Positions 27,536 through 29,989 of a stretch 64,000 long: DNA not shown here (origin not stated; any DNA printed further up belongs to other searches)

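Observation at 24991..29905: Self-contained operon of an orphan protein plus two nuclease-less DUF262 paralogues between purBA and lepA: candidate undescribed defence system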

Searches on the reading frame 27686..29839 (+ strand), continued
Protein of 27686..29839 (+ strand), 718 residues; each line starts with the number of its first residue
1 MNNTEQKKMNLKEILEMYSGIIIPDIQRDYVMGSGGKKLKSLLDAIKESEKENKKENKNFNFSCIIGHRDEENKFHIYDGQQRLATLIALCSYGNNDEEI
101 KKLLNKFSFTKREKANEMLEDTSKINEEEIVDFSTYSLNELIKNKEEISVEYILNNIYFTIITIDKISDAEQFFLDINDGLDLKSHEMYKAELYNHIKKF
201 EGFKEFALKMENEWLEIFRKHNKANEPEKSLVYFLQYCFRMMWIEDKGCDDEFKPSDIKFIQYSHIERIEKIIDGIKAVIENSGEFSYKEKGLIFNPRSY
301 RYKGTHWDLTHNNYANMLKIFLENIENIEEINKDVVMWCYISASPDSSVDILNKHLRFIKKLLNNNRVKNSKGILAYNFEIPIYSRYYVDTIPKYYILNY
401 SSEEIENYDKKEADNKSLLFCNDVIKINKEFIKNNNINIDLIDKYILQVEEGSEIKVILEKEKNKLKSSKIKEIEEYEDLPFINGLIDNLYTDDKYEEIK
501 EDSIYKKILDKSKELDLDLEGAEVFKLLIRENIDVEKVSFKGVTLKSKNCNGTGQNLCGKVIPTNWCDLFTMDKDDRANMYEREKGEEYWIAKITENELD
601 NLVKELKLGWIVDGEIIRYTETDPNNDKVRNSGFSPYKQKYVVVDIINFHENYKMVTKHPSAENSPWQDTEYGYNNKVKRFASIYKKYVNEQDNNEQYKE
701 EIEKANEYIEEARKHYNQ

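Call 42: find_related_loci(query=A1, collection=genome_contigs, flank=10000)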
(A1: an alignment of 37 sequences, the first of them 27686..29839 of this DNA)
Query A1 (718 aa) in genome_contigs; peptide patterns used: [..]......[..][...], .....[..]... (x = any residue, [..] = any of these).
62 stretches matched a pattern; 14 encode a relative of the query (tblastn E <= 1e-3); 14 distinct loci.
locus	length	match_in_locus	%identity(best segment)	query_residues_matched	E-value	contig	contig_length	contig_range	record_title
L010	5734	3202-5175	41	5-658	1e-138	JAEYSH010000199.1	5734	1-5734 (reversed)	MAG: Methanobacteriota archaeon isolate OH_CBB_89 k127_1968454, whole genome shotgun sequence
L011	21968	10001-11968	39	4-658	8e-124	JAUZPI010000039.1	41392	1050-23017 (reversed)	MAG: Bacillota bacterium isolate bin61(3d) FBKKOBCF_39, whole genome shotgun sequence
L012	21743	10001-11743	35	8-570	5e-86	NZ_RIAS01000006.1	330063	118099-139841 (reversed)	Paenibacillus amylolyticus strain 27C64 NODE_6_length_330063_cov_20.9394_ID_11, whole genome shotgun sequence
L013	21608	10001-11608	37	5-517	2e-76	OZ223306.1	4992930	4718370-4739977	MAG: uncultured Fusibacter sp. isolate 578a3ba3-1f1f-47d2-b4ed-96899ed32e8b genome assembly, chromosome: 1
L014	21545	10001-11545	33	1-494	6e-75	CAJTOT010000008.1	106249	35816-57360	MAG TPA_asm: uncultured Hungatella sp. isolate MGBC105340 genome assembly, contig: MGBC105340.8, whole genome shotgun se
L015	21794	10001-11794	33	2-574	2e-82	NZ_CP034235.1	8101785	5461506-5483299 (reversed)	Paenibacillus psychroresistens strain ML311-T8 chromosome, complete genome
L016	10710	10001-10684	48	9-222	5e-61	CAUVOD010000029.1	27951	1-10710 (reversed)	MAG TPA_asm: uncultured Lachnospiraceae bacterium isolate SRR23388445_bin.41_MetaWRAP_v1.3_MAG genome assembly, contig:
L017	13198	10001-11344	31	20-433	6e-43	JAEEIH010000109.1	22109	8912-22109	MAG: Lachnospiraceae bacterium isolate Tb.RUG.141 k141_5634583_flag=1_multi=36.0912_len=22109, whole genome shotgun sequ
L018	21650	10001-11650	30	2-498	4e-38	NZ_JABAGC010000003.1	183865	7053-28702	Clostridium sp. SM-530-WT-3G Contig_3, whole genome shotgun sequence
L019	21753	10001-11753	33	12-553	2e-30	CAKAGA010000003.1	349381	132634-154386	MAG TPA_asm: uncultured Catonella sp. isolate DRR214959_bin.14_metaWRAP_v1.1_MAG genome assembly, contig: BNJS01000859,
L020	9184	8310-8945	35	20-218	7e-30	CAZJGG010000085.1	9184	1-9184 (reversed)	MAG TPA_asm: uncultured Eubacteriales bacterium isolate SRP242652_co4_104 genome assembly, contig: NODE_3528_length_9184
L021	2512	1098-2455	38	4-396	2e-45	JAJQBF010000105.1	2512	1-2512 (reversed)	MAG: Clostridiales bacterium isolate C.2_10 NODE_9765_length_2512_cov_13.859178, whole genome shotgun sequence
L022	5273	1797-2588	31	37-248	7e-25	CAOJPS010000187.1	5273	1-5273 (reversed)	MAG TPA_asm: uncultured Eubacteriaceae bacterium isolate SRR15730552_bin.19_metawrap_v1.3_MAG genome assembly, contig: N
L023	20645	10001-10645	32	61-248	1e-20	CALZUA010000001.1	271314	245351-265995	MAG: uncultured Clostridia bacterium isolate SRR5976185_bin.47_metaWRAP_v1.3_MAG genome assembly, contig: ERZ8810616.1,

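Call 57: find_encoding_contigs(protein=P0083, flank=8000, max_places=3)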
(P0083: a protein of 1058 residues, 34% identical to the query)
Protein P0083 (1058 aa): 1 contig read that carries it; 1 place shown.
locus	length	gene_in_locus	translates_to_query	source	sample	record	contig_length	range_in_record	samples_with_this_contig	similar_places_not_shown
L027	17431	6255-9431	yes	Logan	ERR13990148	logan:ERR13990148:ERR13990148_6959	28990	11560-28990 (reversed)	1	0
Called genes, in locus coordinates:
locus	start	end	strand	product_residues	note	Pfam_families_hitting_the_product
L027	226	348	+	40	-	-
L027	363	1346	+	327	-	-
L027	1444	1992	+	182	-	PF08719:NADAR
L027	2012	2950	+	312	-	-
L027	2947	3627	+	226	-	-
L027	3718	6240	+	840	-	-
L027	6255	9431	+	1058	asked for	PF03235:GmrSD_N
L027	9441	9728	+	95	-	PF20274:cREC_REC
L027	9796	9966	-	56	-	-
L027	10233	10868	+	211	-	-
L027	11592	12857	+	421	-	PF09820:AAA-ATPase_like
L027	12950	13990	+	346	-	-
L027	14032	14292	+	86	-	-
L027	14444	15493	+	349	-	-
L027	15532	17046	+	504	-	PF17866:AAA_lid_6 (weak)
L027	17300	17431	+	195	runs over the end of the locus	PF01381:HTH_3 (faint), PF13443:HTH_26 (weak)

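Call 59: search_protein_families(library=pfam, proteins=[L023:5783-7897:+, L027:3718-6237:+, L027:2012-2947:+, L027:2947-3624:+, L027:363-1343:+, L023:7916-12031:+, L027:6255-9428:+], max_evalue=0.1)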
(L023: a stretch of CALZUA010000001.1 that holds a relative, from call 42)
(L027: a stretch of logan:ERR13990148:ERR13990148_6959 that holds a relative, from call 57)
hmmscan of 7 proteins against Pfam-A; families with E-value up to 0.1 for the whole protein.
L023:5783-7897:+ (705 aa): 1 family
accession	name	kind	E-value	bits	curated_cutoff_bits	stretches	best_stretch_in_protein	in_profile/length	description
PF19673.4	DUF6176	-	0.016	15.6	27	0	87-107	11-31/109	Family of unknown function (DUF6176)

L027:3718-6237:+ (840 aa): 1 family
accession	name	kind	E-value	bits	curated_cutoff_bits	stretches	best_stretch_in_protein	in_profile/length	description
PF06794.17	UPF0270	-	0.028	15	25.6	0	730-762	35-67/69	Uncharacterised protein family (UPF0270)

L027:2012-2947:+ (312 aa): 0 families

L027:2947-3624:+ (226 aa): 0 families

L027:363-1343:+ (327 aa): 0 families

L023:7916-12031:+ (1372 aa): 1 family
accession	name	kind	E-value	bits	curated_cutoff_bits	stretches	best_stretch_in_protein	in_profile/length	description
PF03235.19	GmrSD_N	-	1.2e-24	88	33.2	2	15-260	10-186/199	GmrSD restriction endonuclease, N-terminal domain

L027:6255-9428:+ (1058 aa): 1 family
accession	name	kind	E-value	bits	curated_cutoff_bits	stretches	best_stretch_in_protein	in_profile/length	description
PF03235.19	GmrSD_N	-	1.2e-27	97.7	33.2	2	15-202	6-197/199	GmrSD restriction endonuclease, N-terminal domain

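Call 82: search_protein_families(library=padloc, alignment_id=A8, max_evalue=0.00001)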
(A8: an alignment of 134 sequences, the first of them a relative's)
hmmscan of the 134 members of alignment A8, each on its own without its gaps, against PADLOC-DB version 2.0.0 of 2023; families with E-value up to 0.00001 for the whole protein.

A. member 1, L004:233-4081:+ (1283 aa): 14 families
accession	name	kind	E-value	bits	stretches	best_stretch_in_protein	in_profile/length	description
PDLC03745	Drt1a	-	0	1039.8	1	19-1279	5-1176/1176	DRT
PDLC02171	Drt1a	-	2.1e-154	513.8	1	17-1280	8-1229/1232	-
PDLC03804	RTasNitrilase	-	2.4e-85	285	1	775-1280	1-396/397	DRT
PDLC03780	RT_UG5-nitrilase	-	2.6e-40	136.7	2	982-1279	628-890/907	DRT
PDLC01607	RT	-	3.4e-14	51.4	1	195-374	19-138/161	"CAS-I,CAS-II,CAS-III,CAS-IV,CAS-V,CAS-VI; acquisition_associated"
PDLC03757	Drt2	-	3.5e-13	47.4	1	278-313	281-316/502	DRT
PDLC03754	RT_UG17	-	9.1e-13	45.8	1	197-369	107-244/429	DRT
PDLC03768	Drt3a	-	5.2e-12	43.9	1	188-308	105-206/411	DRT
PDLC03759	RT_UG21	-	3.6e-11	40.5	1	215-367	139-246/503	DRT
PDLC03773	RT_UG34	-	6e-11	39.9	1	180-408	121-313/512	DRT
PDLC01136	RT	-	6.4e-10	36.9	1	203-308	114-201/263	RT (reverse transcriptase)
PDLC03761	RT_UG23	-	2.7e-08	30.8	1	209-307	129-212/489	DRT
PDLC03750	RT_UG13b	-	5.5e-08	30.3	1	159-373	103-279/430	DRT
PDLC03767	RT_UG29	-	3.3e-07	26.1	0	276-369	718-795/2280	DRT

B. families by the number of members that match (of 134 scanned): 114 families (the first 25 are shown)
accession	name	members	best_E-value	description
PDLC04134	mad2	3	4.6e-26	mads_2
PDLC04135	mad3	2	5.6e-27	mads_3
PDLC02630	DrmD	2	1.4e-26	DrmD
PDLC02980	AriA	2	7.3e-12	-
PDLC04175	HEC-01A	2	2.6e-09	-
PDLC03745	Drt1a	1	0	DRT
PDLC03926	OloB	1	8.7e-166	-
PDLC02171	Drt1a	1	2.1e-154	-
PDLC03925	OloA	1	1.4e-85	-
PDLC03804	RTasNitrilase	1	2.4e-85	DRT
PDLC00735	Effector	1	1.3e-59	Endonuclease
PDLC04786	PDC-S01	1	3.1e-58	-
PDLC04643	PDC-M42C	1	1.9e-49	-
PDLC04788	PDC-S01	1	1.2e-48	-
PDLC04792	PDC-S01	1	1e-44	-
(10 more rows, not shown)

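Call 93: search_dna_similar(query=window:27686-29839:+, collection=plasmids, mode=protein, max_evalue=1e-10, max_rows=15)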
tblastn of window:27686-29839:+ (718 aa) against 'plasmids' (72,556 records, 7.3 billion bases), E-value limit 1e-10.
No match.

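Call 94: search_dna_similar(query=window:27686-29839:+, collection=phages, mode=protein, max_evalue=1e-10, max_rows=15)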
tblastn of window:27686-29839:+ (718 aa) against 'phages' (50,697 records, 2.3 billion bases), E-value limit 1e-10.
No match.

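Call 95: find_related_loci(query=A1, collection=viral_contigs, flank=8000)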
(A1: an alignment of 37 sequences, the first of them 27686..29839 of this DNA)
Query A1 (718 aa) in viral_contigs; peptide patterns used: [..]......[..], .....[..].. (x = any residue, [..] = any of these).
34 stretches matched a pattern; 2 encode a relative of the query (tblastn E <= 1e-3); 2 distinct loci.
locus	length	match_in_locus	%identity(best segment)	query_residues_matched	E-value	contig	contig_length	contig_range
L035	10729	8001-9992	40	4-659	1e-142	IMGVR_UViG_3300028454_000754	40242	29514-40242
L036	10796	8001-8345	28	9-98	5e-5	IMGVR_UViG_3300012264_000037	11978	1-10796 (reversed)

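Call 98: search_protein_families(library=phrogs, proteins=[L035:229-636:+, L035:629-1309:+, L035:1347-1829:+, L035:1955-3241:+, L035:3245-4831:+, window:27686-29839:+], max_evalue=0.001)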
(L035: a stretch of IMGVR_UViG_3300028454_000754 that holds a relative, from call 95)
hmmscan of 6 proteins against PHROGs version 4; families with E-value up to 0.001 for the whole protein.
L035:229-636:+ (136 aa): 5 families
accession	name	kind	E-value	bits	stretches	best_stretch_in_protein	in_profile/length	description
phrog_21233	-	unknown function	3.5e-29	101.7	1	1-72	1-72/72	-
phrog_199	-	lysis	1.5e-27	97.5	1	3-134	3-133/545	holin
phrog_16802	-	unknown function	7.5e-24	84.3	1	73-132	2-61/74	-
phrog_32726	-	unknown function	1.8e-13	51.5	1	1-34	1-34/34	-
phrog_37799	-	unknown function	1.2e-05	26.3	1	97-128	6-37/52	-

L035:629-1309:+ (227 aa): 5 families
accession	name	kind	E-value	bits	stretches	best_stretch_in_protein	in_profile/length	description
phrog_435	-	lysis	5.4e-63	214.8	1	1-217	111-335/556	endolysin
phrog_2742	-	lysis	9.4e-38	131.4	1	2-184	1-191/318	endolysin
phrog_12727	-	lysis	1.8e-17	64.7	1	2-215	162-382/393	endolysin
phrog_489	-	lysis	1.9e-12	47.8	1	10-215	172-389/459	endolysin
phrog_13214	-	unknown function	0.00014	22.7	1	127-151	28-52/55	-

L035:1347-1829:+ (161 aa): 9 families
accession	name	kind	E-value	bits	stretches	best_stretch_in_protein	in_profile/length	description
phrog_2308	-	unknown function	1.3e-49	168.9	1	17-153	1-135/138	-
phrog_1271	-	DNA, RNA and nucleotide metabolism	7.2e-11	43.1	1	67-145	171-240/361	HNH endonuclease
phrog_15471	-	DNA, RNA and nucleotide metabolism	4.8e-07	30.8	0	65-108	96-136/183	HNH endonuclease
phrog_16925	-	unknown function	3e-06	28.5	1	75-105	7-37/151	-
phrog_4494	-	unknown function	6e-05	24.5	1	23-59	9-45/109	-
phrog_125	-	DNA, RNA and nucleotide metabolism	0.00016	22.3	1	17-78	163-225/254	DNA invertase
phrog_3855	-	DNA, RNA and nucleotide metabolism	0.00021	22.7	1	17-62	64-110/115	HTH DNA binding protein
phrog_1190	-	transcription regulation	0.00065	20.5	0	17-56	112-151/167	RNA polymerase sigma factor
phrog_11108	-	unknown function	0.00096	20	1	18-58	49-89/180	-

L035:1955-3241:+ (429 aa): 4 families
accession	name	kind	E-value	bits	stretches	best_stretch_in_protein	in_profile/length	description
phrog_95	-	integration and excision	1.5e-114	384.9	1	6-405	52-449/651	integrase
phrog_125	-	DNA, RNA and nucleotide metabolism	2.3e-41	143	1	29-320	8-252/254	DNA invertase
phrog_7701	-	DNA, RNA and nucleotide metabolism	3.1e-10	41.5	1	198-237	5-44/137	DNA invertase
phrog_6620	-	integration and excision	1.5e-07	32.2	1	37-168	51-176/201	transposase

L035:3245-4831:+ (529 aa): 5 families
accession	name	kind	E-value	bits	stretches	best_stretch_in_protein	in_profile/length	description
phrog_95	-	integration and excision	3.6e-152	509.2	1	17-524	77-578/651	integrase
phrog_125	-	DNA, RNA and nucleotide metabolism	2e-53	182.5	1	21-310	13-252/254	DNA invertase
phrog_18012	-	unknown function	1.6e-23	84.1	1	425-526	1-102/104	-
phrog_6620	-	integration and excision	1.1e-06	29.3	1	23-134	51-156/201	transposase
phrog_7701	-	DNA, RNA and nucleotide metabolism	8.6e-05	23.8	0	188-260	7-68/137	DNA invertase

window:27686-29839:+ (718 aa): 0 families

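Call 99: search_protein_families(library=pfam, alignment_id=A8, max_evalue=0.00001)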
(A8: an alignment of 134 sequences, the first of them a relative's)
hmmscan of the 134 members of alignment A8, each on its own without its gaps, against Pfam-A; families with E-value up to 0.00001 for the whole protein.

A. member 1, L004:233-4081:+ (1283 aa): 1 family
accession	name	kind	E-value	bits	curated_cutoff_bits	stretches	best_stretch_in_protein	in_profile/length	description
PF00078.32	RVT_1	-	1.5e-10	41.6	29.6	1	212-371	62-177/205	Reverse transcriptase (RNA-dependent DNA polymerase)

B. families by the number of members that match (of 134 scanned): 174 families (the first 25 are shown)
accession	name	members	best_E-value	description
PF13855.12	LRR_8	4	2.4e-23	Leucine rich repeat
PF13306.12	LRR_5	3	1.5e-128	BspA type Leucine rich repeat region (6 copies)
PF00589.27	Phage_integrase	3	1e-37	Phage integrase family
PF04542.20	Sigma70_r2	3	3.8e-17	Sigma-70 region 2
PF13847.12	Methyltransf_31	3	1.9e-12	Methyltransferase domain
PF03050.20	DDE_Tnp_IS66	2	2.3e-103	Transposase IS66 family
PF07969.17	Amidohydro_3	2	3.6e-77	Amidohydrolase family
PF01695.23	IstB_IS21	2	2.2e-48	IstB-like ATP binding protein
PF01797.21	Y1_Tnp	2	3.7e-41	Transposase IS200 like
PF22725.1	GFO_IDH_MocA_C3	2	1.5e-29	GFO/IDH/MocA C-terminal domain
PF04055.27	Radical_SAM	2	4.6e-29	Radical SAM superfamily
PF01408.29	GFO_IDH_MocA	2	3.5e-25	Oxidoreductase family, NAD-binding Rossmann fold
PF01520.23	Amidase_3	2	4.8e-25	N-acetylmuramoyl-L-alanine amidase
PF00665.32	rve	2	1.2e-20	Integrase core domain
PF05958.17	tRNA_U5-meth_tr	2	2.4e-18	tRNA (Uracil-5-)-methyltransferase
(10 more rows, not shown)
